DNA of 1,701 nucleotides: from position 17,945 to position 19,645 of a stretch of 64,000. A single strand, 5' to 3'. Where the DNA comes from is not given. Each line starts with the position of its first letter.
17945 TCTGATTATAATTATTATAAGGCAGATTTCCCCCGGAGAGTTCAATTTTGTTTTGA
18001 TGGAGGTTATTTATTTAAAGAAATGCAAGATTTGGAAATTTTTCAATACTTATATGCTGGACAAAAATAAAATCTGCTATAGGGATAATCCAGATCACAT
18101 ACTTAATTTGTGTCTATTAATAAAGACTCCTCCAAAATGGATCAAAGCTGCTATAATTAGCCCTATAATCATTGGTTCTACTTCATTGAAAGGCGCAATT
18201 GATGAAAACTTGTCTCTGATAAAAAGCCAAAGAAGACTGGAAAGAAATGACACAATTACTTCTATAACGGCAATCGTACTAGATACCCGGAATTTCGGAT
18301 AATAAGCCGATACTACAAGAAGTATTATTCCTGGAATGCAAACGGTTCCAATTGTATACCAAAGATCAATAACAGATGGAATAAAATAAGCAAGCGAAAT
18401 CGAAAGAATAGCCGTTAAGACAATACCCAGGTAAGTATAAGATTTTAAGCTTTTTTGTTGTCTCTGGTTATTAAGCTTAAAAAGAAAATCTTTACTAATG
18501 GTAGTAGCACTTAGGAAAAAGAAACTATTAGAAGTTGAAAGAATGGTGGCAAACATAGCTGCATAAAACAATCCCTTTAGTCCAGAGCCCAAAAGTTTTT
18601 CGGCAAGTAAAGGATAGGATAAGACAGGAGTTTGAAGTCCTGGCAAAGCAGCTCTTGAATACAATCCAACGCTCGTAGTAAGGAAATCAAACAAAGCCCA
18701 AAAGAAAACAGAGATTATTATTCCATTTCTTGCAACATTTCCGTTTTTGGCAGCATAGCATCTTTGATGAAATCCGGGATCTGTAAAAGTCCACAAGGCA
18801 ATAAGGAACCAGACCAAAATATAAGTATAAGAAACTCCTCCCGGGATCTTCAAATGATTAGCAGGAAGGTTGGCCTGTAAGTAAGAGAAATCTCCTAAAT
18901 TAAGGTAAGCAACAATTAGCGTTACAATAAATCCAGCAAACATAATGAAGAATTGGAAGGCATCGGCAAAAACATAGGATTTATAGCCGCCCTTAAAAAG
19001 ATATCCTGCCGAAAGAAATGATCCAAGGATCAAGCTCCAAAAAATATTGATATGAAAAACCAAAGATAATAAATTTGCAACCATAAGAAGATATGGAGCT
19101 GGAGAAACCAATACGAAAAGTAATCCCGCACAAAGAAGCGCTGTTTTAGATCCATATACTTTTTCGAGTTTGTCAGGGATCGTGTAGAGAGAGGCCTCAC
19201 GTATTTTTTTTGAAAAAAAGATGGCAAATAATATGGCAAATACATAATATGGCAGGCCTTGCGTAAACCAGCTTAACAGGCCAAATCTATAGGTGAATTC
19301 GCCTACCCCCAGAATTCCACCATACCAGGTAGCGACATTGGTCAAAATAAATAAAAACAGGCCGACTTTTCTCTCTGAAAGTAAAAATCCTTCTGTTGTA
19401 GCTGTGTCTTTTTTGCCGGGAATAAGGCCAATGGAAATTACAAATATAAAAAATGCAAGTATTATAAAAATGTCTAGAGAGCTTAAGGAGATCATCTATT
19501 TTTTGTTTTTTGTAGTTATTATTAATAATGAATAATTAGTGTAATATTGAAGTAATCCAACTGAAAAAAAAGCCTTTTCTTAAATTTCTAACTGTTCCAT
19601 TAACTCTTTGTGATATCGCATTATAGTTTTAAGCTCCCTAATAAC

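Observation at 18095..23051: Riboswitch -> TonB receptor -> thiamine pyrophosphokinase -> SSS transporter: a thiamine-scavenging locus with a non-canonical inner-membrane carrier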

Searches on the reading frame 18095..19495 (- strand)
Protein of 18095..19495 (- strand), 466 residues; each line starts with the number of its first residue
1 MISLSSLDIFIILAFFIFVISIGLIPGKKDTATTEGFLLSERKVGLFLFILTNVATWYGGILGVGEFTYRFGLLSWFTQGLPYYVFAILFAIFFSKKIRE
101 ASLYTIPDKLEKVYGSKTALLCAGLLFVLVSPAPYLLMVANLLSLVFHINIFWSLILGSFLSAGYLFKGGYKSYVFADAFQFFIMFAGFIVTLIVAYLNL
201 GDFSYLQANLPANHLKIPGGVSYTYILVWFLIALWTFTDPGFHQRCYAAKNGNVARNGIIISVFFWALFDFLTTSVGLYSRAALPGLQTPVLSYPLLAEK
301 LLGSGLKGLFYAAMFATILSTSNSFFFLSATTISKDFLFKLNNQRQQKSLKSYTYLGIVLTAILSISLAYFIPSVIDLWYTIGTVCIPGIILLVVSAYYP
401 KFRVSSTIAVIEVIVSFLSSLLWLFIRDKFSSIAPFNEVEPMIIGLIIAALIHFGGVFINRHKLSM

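Call 3: search_protein_families(library=pfam, proteins=[window:18095-19495:-])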
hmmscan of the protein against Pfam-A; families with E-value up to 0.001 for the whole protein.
window:18095-19495:- (466 aa): 1 family
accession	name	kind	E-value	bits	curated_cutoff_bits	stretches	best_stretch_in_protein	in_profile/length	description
PF00474.23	SSF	-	4.8e-28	98.6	22.8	1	38-370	2-357/406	Sodium:solute symporter family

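Call 4: search_protein_families(library=ncbifam, proteins=[window:18095-19495:-])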
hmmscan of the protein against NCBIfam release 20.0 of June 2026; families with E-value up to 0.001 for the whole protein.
window:18095-19495:- (466 aa): 5 families
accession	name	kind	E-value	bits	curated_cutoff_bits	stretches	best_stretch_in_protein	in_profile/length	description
TIGR00813.1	sss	superfamily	4.8e-34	118.1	184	1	37-394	1-390/411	sodium/solute symporter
TIGR02119.1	panF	equivalog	1.1e-20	74.2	328.05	1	11-447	8-459/471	sodium/pantothenate symporter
TIGR02121.1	Na_Pro_sym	equivalog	2.4e-14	53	515.5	1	11-451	6-460/488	sodium/proline symporter PutP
NF007790.0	PRK10484.1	equivalog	1.4e-12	47.3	401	1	10-423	9-451/527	solute:sodium symporter family transporter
TIGR03648.1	Na_symport_lg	subfamily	0.00019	20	320.75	1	88-201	79-195/547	VC_2705 family sodium/solute symporter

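Call 8: find_homologous_proteins(query=window:18095-19495:-)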
Query window:18095-19495:- (466 aa): 3992 proteins with E <= 0.001 among 8000 candidates; the best 120 are listed.
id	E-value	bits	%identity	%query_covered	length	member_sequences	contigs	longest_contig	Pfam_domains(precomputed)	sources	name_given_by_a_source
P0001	3.8e-295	997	100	100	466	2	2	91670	PF00474.24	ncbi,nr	ncbi:MAG: sodium:solute symporter family protein [Bacteroidota bacterium]|nr:sodium:solute symporter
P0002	5.5e-288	974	97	100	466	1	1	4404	PF00474.24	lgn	-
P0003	3.6e-283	958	95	100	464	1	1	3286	PF00474.24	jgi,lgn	jgi:SSS family solute:Na+ symporter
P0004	5.6e-218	743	73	100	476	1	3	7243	PF00474.24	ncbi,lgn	ncbi:MAG: sodium:solute symporter family protein [Bacillota bacterium]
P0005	1.3e-211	722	69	99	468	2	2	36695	PF00474.24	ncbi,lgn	ncbi:MAG: sodium:solute symporter family protein [Ignavibacteriales bacterium]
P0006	6.7e-209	713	69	100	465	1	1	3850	PF00474.24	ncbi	ncbi:MAG: sodium:solute symporter family protein [Syntrophothermus sp.]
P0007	1.8e-205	702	68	100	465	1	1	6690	PF00474.24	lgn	-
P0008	3.7e-204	697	70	100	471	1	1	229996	PF00474.24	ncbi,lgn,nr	ncbi:MAG TPA: sodium:solute symporter family protein [Ignavibacteriales bacterium]|nr:sodium:solute 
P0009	1.2e-203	696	68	99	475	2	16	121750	PF00474.24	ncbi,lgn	ncbi:MAG: sodium:solute symporter family protein [Syntrophomonadaceae bacterium]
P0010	1.7e-203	695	67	99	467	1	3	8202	PF00474.24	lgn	-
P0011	2.1e-203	695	67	100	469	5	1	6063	PF00474.24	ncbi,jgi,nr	ncbi:MAG: sodium:solute symporter family protein [Ignavibacteria bacterium]|jgi:SSS family solute:Na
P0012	3.8e-203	694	68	100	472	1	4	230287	PF00474.24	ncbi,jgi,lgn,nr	ncbi:MAG: sodium:solute symporter family protein [Ignavibacteria bacterium]|jgi:SSS family solute:Na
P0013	4.5e-202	690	69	100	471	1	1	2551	PF00474.24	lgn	-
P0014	8.5e-197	673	66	99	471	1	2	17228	PF00474.24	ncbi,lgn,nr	ncbi:MAG: sodium:solute symporter family protein [Ignavibacteriales bacterium]|nr:sodium:solute symp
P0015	1.8e-188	646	63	100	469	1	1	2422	PF00474.24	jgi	jgi:SSS family solute:Na+ symporter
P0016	2.5e-188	645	62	99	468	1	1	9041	PF00474.24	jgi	-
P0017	6.7e-188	644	64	99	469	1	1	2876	PF00474.24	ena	-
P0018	8.8e-188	643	65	98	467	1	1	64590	PF00474.24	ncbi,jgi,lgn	-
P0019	2.3e-186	639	64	98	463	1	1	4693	PF00474.24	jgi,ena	-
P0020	2.4e-186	638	64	98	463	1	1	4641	PF00474.24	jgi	jgi:SSS family solute:Na+ symporter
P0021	6.5e-186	637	63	99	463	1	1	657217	PF00474.24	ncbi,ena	-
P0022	6.8e-186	637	63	99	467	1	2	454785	PF00474.24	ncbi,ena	-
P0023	9.0e-186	637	63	99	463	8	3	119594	PF00474.24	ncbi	ncbi:MAG: sodium:solute symporter family protein [Ignavibacteriaceae bacterium]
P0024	2.5e-185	635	63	98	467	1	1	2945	PF00474.24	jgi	jgi:solute:Na+ symporter, SSS family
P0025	3.1e-185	635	63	99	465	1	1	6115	PF00474.24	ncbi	-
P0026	3.8e-185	635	63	100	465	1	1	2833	PF00474.24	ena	-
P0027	3.9e-185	634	64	98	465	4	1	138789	PF00474.24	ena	-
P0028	4.3e-185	634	63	98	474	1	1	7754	PF00474.24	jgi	jgi:solute:Na+ symporter, SSS family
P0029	7.3e-185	634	63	99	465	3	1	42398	PF07695.18,PF00474.24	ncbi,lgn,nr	ncbi:MAG: sodium:solute symporter family protein [Bacteroidetes bacterium]|nr:sodium:solute symporte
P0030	8.2e-185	633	64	98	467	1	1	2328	PF00474.24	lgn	-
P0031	1.2e-184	633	63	98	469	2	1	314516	PF00474.24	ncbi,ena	-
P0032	1.4e-184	633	61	98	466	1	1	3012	PF00474.24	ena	-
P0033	1.5e-184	633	63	99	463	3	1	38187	PF00474.24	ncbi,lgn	ncbi:MAG: sodium:solute symporter family protein [Ignavibacteria bacterium]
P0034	2.1e-184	632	63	98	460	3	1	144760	PF00474.24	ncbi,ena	-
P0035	2.2e-184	632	62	99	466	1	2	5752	PF00474.24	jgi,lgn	jgi:SSS family solute:Na+ symporter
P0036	2.7e-184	632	63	98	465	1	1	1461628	PF00474.24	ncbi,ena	-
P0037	3.0e-184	632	63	98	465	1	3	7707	PF07695.18,PF00474.24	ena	-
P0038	3.4e-184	631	62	99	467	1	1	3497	PF00474.24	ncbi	ncbi:MAG: sodium:solute symporter family protein [Ignavibacteriaceae bacterium]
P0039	4.1e-184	631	62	99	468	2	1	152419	PF00474.24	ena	-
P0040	6.0e-184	631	63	99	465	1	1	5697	PF00474.24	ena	-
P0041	7.6e-184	630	63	98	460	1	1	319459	PF00474.24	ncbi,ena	-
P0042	8.9e-184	630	63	98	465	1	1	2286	PF00474.24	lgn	-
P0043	9.5e-184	630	62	100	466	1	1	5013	PF00474.24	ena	-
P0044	1.2e-183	630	63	99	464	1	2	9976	PF00474.24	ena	-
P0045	1.5e-183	629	63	98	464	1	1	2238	PF00474.24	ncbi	-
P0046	1.5e-183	629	62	99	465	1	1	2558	PF00474.24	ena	-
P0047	1.7e-183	629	62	97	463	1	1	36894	PF00474.24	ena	-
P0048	2.0e-183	629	63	98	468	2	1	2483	PF00474.24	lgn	-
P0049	2.7e-183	628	63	98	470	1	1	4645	PF00474.24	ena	-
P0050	2.8e-183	628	62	99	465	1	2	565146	PF00474.24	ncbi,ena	-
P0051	4.2e-183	628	62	97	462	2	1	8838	PF00474.24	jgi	-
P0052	4.2e-183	628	62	99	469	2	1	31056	PF00474.24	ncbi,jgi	-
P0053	5.1e-183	628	63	99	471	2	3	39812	PF00474.24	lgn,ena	-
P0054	6.0e-183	627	61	99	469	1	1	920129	PF00474.24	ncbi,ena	-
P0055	7.4e-183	627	63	98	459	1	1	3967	PF00474.24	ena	-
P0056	7.5e-183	627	63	99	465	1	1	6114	PF00474.24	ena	-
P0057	1.0e-182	627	62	100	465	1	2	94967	PF00474.24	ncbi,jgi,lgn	-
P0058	1.1e-182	626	63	99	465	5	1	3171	PF00474.24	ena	-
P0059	1.5e-182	626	63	98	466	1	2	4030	PF00474.24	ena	-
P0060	1.5e-182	626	63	98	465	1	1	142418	PF00474.24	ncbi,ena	-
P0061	1.8e-182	626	62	99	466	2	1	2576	PF00474.24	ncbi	-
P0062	1.9e-182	626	62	98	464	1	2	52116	PF00474.24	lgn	-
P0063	3.6e-182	625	62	99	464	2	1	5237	PF00474.24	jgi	jgi:SSS family solute:Na+ symporter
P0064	3.6e-182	625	60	97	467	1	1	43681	PF00474.24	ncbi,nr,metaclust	ncbi:MAG: hypothetical protein A2V66_04330 [Ignavibacteria bacterium RBG_13_36_8]|nr:MAG: hypothetic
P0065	6.3e-182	624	61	100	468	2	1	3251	PF00474.24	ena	-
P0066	6.3e-182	624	63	98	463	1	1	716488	PF00474.24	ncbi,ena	-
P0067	6.5e-182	624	61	98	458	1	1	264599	PF00474.24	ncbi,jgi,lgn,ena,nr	ncbi:MAG: sodium:solute symporter family protein [Bacteroidetes bacterium]|nr:sodium:solute symporte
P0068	6.5e-182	624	62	98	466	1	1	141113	PF00474.24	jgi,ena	jgi:SSS family solute:Na+ symporter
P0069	7.5e-182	624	63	98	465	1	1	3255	PF07695.18,PF00474.24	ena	-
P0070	8.1e-182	624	62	98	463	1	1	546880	PF00474.24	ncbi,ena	-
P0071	1.1e-181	623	62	96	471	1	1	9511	PF00474.24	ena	-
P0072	1.1e-181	623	62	99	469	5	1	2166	PF00474.24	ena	-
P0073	1.2e-181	623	63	99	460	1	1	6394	PF00474.24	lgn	-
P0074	1.2e-181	623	62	99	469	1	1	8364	PF00474.24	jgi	-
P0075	1.3e-181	623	61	100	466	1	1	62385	PF00474.24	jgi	jgi:SSS family solute:Na+ symporter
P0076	1.5e-181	623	63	99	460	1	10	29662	PF00474.24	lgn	-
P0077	1.7e-181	622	63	100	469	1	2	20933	PF00474.24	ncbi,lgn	-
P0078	2.0e-181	622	61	99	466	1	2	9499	PF00474.24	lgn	-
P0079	2.9e-181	622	62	97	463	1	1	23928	PF00474.24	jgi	jgi:SSS family solute:Na+ symporter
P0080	3.5e-181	621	59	99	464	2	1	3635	PF00474.24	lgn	-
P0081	3.9e-181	621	64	98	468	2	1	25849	PF00474.24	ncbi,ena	-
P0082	4.6e-181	621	61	98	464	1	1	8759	PF00474.24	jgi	jgi:SSS family solute:Na+ symporter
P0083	4.6e-181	621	63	100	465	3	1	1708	PF00474.24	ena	-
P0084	4.8e-181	621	62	97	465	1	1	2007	PF00474.24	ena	-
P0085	5.0e-181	621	62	99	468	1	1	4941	PF00474.24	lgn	-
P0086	5.0e-181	621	62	98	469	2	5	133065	PF00474.24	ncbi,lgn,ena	-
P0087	5.2e-181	621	62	97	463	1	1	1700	PF00474.24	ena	-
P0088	5.2e-181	621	61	93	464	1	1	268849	PF00474.24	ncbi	-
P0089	5.6e-181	621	62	100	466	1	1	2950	PF00474.24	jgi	jgi:solute:Na+ symporter, SSS family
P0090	6.1e-181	621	61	99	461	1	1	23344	PF00474.24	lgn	-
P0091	6.8e-181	620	61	99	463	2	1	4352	PF00474.24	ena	-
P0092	7.5e-181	620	62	99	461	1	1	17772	PF00474.24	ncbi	-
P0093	8.3e-181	620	62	97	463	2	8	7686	PF00474.24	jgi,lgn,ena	-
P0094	8.6e-181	620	59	99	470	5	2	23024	PF00474.24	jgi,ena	-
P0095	8.8e-181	620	62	97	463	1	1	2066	PF00474.24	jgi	-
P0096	1.0e-180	620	61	97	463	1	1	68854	PF00474.24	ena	-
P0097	1.2e-180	620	61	98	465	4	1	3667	PF00474.24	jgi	jgi:SSS family solute:Na+ symporter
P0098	1.3e-180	620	62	99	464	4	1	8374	PF00474.24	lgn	-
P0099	1.8e-180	619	62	97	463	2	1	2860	PF00474.24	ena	-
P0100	1.8e-180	619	62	98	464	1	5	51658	PF00474.24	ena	-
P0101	2.0e-180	619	60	99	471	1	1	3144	PF00474.24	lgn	-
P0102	2.0e-180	619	62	98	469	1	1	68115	PF00474.24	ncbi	-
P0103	2.3e-180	619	62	97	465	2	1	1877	PF00474.24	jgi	-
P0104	2.6e-180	619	60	100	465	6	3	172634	PF00474.24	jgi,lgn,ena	-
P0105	2.8e-180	618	61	98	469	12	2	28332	PF00474.24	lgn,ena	-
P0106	3.3e-180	618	62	93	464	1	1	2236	PF00474.24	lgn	-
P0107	3.3e-180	618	62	97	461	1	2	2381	PF00474.24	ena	-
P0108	3.3e-180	618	62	98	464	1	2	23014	PF00474.24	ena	-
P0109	3.7e-180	618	62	98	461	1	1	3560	PF00474.24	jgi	-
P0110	3.8e-180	618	62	97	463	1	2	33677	PF00474.24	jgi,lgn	jgi:SSS family solute:Na+ symporter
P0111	4.2e-180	618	61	98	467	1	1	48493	PF00474.24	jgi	jgi:solute:Na+ symporter, SSS family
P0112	4.6e-180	618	60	98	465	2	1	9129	PF00474.24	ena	-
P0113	5.8e-180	617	61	100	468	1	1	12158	PF00474.24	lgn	-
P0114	5.9e-180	617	62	99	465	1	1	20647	PF00474.24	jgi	jgi:solute:Na+ symporter, SSS family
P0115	6.3e-180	617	61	100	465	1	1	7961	PF00474.24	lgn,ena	-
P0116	6.6e-180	617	63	96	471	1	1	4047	PF00474.24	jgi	jgi:SSS family solute:Na+ symporter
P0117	6.7e-180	617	61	99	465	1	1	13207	PF00474.24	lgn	-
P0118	8.3e-180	617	63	98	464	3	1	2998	PF00474.24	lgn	-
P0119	8.7e-180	617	61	97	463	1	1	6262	PF00474.24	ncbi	-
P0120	9.7e-180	617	61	100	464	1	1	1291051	PF00474.24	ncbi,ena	-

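Call 12: find_related_loci(query=A1, collection=genome_contigs, flank=8000)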
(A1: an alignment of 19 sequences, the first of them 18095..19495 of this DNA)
Query A1 (466 aa) in genome_contigs; peptide patterns used: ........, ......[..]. (x = any residue, [..] = any of these).
600 stretches matched a pattern (row limit reached: there are more); 587 encode a relative of the query (tblastn E <= 1e-3); the best 80 are kept; 80 distinct loci.
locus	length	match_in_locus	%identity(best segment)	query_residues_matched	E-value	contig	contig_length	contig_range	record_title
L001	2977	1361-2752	73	1-464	0e+0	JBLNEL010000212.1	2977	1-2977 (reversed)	MAG: Bacillota bacterium isolate MAG74 PRJNA889980_bin13_renamed_211, whole genome shotgun sequence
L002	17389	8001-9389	69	1-463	0e+0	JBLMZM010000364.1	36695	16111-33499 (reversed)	MAG: Ignavibacteriales bacterium isolate MAG203 PRJNA951521_bin6_renamed_377, whole genome shotgun sequence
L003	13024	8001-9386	63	1-462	0e+0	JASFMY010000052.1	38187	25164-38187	MAG: Ignavibacteria bacterium isolate D0817S12remetaG_Bin_1194 D0817S12remetaG_FD_scaffold_59_c1, whole genome shotgun s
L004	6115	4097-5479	63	1-462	0e+0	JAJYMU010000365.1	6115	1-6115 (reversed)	MAG: Bacteroidetes bacterium isolate DBS2-4.bin16 NODE_23323_length_6115_cov_1.17635, whole genome shotgun sequence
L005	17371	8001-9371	63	1-457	0e+0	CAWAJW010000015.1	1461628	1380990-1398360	MAG: uncultured Bacteroidetes bacterium isolate MFD02416.bin.1.337 genome assembly, contig: contig_670, whole genome sho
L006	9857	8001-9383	63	1-462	0e+0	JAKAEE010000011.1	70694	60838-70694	MAG: Bacteroidetes bacterium isolate WY1.bin124 NODE_604_length_70694_cov_15.083212, whole genome shotgun sequence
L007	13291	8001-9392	61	1-465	0e+0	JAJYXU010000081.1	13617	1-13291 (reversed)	MAG: Bacteroidetes bacterium isolate FK3.bin67 NODE_9055_length_13617_cov_3.195923, whole genome shotgun sequence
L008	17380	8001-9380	60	1-461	0e+0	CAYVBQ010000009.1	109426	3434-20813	MAG TPA_asm: uncultured Melioribacter sp. isolate SRP302447_co1_415 genome assembly, contig: NODE_627_length_109426_cov_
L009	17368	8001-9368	63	1-456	0e+0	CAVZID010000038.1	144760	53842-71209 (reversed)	MAG: uncultured Bacteroidetes bacterium isolate MFD02416.bin.2.172 genome assembly, contig: contig_81250, whole genome s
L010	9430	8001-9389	58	1-463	0e+0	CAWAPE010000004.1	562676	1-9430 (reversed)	MAG: uncultured Bacteroidetes bacterium isolate MFD02923.bin.1.36 genome assembly, contig: contig_16454, whole genome sh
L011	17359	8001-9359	61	1-456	0e+0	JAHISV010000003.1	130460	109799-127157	MAG: Bacteroidetes bacterium isolate MM_PC_MetaG.mb.19 MM_PC_MetaG.mb.19_k141_287353, whole genome shotgun sequence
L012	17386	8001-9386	62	1-462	0e+0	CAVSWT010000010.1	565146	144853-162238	MAG: uncultured Ignavibacteriales bacterium isolate MFD05684.bin.1.223 genome assembly, contig: contig_20439, whole geno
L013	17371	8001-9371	60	1-458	0e+0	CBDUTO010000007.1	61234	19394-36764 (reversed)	MAG TPA_asm: uncultured Melioribacteraceae bacterium isolate SRR22302365_binner12_Refined_155 genome assembly, contig: E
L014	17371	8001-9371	59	1-457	3e-180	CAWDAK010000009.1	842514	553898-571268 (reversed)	MAG: uncultured Ignavibacteria bacterium isolate MFD01721.bin.2.18 genome assembly, contig: contig_3134, whole genome sh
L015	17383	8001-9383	59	1-463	7e-180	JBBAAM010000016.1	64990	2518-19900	MAG: Melioribacteraceae bacterium isolate SO_2017_GW3_42 scaffold_403_c1_OW296A_2017, whole genome shotgun sequence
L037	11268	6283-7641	58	1-453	5e-172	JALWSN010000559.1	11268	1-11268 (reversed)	MAG: Ignavibacteriales bacterium isolate M2_metabat2_scaf2bin.078 M2_NODE_7838_length_11268_cov_3.442869, whole genome s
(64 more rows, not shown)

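Call 27: search_protein_families(library=pfam, proteins=[L009:3394-5031:+, L009:5201-6979:+, L012:3504-4196:+, L012:5338-6102:-, L012:6152-6766:-, L012:6966-7823:-, L037:3438-5492:+, L037:2257-2868:+, L037:7991-9256:+, L009:9401-10333:-])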
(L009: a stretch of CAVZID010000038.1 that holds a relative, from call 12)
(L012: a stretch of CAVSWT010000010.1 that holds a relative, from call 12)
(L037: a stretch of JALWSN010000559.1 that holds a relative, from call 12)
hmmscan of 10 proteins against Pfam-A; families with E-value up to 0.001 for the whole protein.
L009:3394-5031:+ (545 aa): 3 families
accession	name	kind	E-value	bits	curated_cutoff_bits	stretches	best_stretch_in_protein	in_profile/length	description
PF02540.23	NAD_synthase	-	1e-77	261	21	1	273-520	3-242/242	NAD synthase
PF00795.27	CN_hydrolase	-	4.2e-14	53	23.2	1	2-247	1-240/256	Carbon-nitrogen hydrolase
PF03054.22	tRNA_Me_trans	-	0.00045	20.4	20.6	0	290-355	2-76/202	tRNA methyl transferase HUP domain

L009:5201-6979:+ (592 aa): 7 families
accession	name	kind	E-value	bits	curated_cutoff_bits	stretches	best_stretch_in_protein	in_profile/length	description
PF02683.22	DsbD_TM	-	1.1e-51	175.7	27.1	1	210-419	5-218/219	Cytochrome C biogenesis protein transmembrane domain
PF13098.12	Thioredoxin_2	-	7.2e-13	49.2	27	1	495-587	3-103/104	Thioredoxin-like domain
PF00085.26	Thioredoxin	-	1.7e-10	41.2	23.5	1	483-589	8-102/103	Thioredoxin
PF13899.12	Thioredoxin_7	-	1.5e-09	38.3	27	1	491-566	11-82/83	Thioredoxin-like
PF11412.14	DsbD_N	-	1.3e-07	32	25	1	41-152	15-112/119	Thiol:disulfide interchange protein DsbD, N-terminal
PF13386.12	DsbD_2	-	8.1e-07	29.6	24.9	1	213-409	2-194/199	Cytochrome C biogenesis protein transmembrane region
PF03190.21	Thioredox_DsbH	-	0.00074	20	27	0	475-550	15-89/163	Protein of unknown function, DUF255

L012:3504-4196:+ (230 aa): 1 family
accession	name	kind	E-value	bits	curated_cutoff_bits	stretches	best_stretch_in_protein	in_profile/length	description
PF14329.11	DUF4386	-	2.1e-43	149.1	27.6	1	18-218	2-210/210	Domain of unknown function (DUF4386)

L012:5338-6102:- (254 aa): 1 family
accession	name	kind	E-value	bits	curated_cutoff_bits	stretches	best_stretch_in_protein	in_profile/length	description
PF07298.16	NnrU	-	1.8e-07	31.4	24.7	1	53-189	3-113/188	NnrU protein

L012:6152-6766:- (204 aa): 13 families
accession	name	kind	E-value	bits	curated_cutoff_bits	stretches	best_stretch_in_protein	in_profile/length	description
PF08241.18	Methyltransf_11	-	1.2e-22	80.8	21.2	1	36-134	1-94/95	Methyltransferase domain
PF13649.12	Methyltransf_25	-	2.7e-19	70.1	27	1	35-131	1-97/97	Methyltransferase domain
PF13847.12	Methyltransf_31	-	4e-19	69.2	27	1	30-152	2-120/145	Methyltransferase domain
PF08242.18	Methyltransf_12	-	9.7e-15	55.5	30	1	36-133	1-98/98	Methyltransferase domain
PF13489.12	Methyltransf_23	-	3.9e-13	49.9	27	1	17-172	10-161/164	Methyltransferase domain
PF01209.24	Ubie_methyltran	-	1.5e-11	44.6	20.1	1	20-145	36-161/233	ubiE/COQ5 methyltransferase family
PF00891.24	Methyltransf_2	-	2e-05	24.5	22.3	1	4-132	35-161/210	O-methyltransferase domain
PF08003.17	Methyltransf_9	-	3.5e-05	23.4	23.8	1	31-133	115-215/315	Protein of unknown function (DUF1698)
PF03141.22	Methyltransf_29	-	4.7e-05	22.6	23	1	30-134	116-216/506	Putative S-adenosyl-L-methionine-dependent methyltransferase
PF01739.24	CheR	-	7.6e-05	22.7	27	0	97-137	133-175/195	CheR methyltransferase, SAM binding domain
PF02353.26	CMAS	-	0.00014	21.8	27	1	15-134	46-163/273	Mycolic acid cyclopropane synthetase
PF02390.23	Methyltransf_4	-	0.0004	20.3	24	0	33-71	3-41/173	Putative methyltransferase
PF00398.26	RrnaAD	-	0.00066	19.3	24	1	15-62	14-61/263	Ribosomal RNA adenine dimethylase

L012:6966-7823:- (285 aa): 3 families
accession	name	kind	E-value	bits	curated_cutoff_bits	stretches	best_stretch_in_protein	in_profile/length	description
PF22200.2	ExsA_N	-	2.3e-34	119.1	27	1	43-176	1-136/136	ExsA N-terminal regulatory domain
PF12833.13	HTH_18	-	1.7e-17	63.9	33.6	1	205-283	1-79/80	Helix-turn-helix domain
PF00165.29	HTH_AraC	-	1.6e-11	44.5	26.6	1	245-280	2-39/42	Bacterial regulatory helix-turn-helix proteins, AraC family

L037:3438-5492:+ (684 aa): 7 families
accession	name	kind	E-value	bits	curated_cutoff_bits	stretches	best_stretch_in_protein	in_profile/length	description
PF00326.27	Peptidase_S9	-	1.6e-51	175.2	22.6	1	467-666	3-212/213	Prolyl oligopeptidase family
PF07676.18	PD40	-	1.9e-16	59.9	20.9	1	75-110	1-37/38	WD40-like Beta Propeller Repeat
PF00930.27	DPPIV_N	-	9.2e-13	48.1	22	1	183-286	252-344/354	Dipeptidyl peptidase IV (DPP IV) N-terminal region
PF20434.5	BD-FAE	-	9.6e-09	35.5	26.8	1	446-620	10-211/215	BD-FAE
PF00561.26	Abhydrolase_1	-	3.5e-07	30.6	25.8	0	583-643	184-240/245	alpha/beta hydrolase fold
PF05448.18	AXE1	-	2.1e-06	27.2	21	1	423-553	59-201/321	Acetyl xylan esterase (AXE1)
PF01738.24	DLH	-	1.1e-05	25.6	21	1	499-641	68-186/217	Dienelactone hydrolase family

L037:2257-2868:+ (203 aa): 1 family
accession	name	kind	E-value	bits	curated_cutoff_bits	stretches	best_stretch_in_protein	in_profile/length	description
PF01300.24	Sua5_yciO_yrdC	-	5.6e-59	199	25.1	1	22-195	2-178/178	Telomere recombination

L037:7991-9256:+ (421 aa): 0 families

L009:9401-10333:- (310 aa): 1 family
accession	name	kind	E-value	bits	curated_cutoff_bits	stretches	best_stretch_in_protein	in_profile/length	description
PF03741.22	TerC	-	1.7e-49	168.4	27.8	1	71-274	1-177/178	Integral membrane protein TerC family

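Call 36: search_protein_representatives(protein=window:18095-19495:-)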
Query: 466 residues. Proteins with E-value up to 0.001 (for the whole library): 3037; up to 1e-10: 1098; up to 1e-30: 259. The best 150 are listed.
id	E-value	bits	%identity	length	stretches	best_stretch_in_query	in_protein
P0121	4.7e-164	563.3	56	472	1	1-459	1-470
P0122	4.1e-129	448.1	48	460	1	6-463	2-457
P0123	1.1e-127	443.4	56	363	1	103-457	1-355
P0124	2.9e-117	409.1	45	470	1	1-453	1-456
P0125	1.6e-111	390.1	42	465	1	1-458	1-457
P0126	5.5e-105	368.6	46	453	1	4-424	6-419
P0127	1.5e-101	357.2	42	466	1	9-448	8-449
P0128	2.2e-101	356.7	63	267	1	1-258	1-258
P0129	5.0e-98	345.6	44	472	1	2-450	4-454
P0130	2.4e-96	340.1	43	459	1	5-425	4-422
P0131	1.8e-95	337.2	40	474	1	4-459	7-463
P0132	2.6e-95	336.7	39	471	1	6-455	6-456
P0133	3.6e-94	332.9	43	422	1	48-460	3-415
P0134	7.2e-94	331.9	44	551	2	6-339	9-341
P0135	1.3e-93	331.1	40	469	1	1-449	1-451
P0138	2.8e-92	326.7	38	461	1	7-459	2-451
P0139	2.9e-92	326.7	40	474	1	2-452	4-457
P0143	2.1e-91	323.8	37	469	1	6-453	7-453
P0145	2.2e-90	320.4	41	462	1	3-453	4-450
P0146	3.5e-90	319.8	38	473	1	2-454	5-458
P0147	3.5e-90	319.8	37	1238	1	6-460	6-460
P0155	1.9e-86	307.5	37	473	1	5-463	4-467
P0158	2.0e-84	300.8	36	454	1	3-453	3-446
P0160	7.4e-83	295.6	35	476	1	4-457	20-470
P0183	3.2e-72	260.6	32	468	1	2-455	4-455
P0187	3.3e-69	250.7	37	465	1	7-409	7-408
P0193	1.2e-65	239.0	33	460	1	7-458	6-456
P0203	1.2e-61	225.7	35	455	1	9-448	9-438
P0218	1.5e-56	208.9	30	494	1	1-426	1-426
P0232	2.6e-53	198.2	34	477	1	34-392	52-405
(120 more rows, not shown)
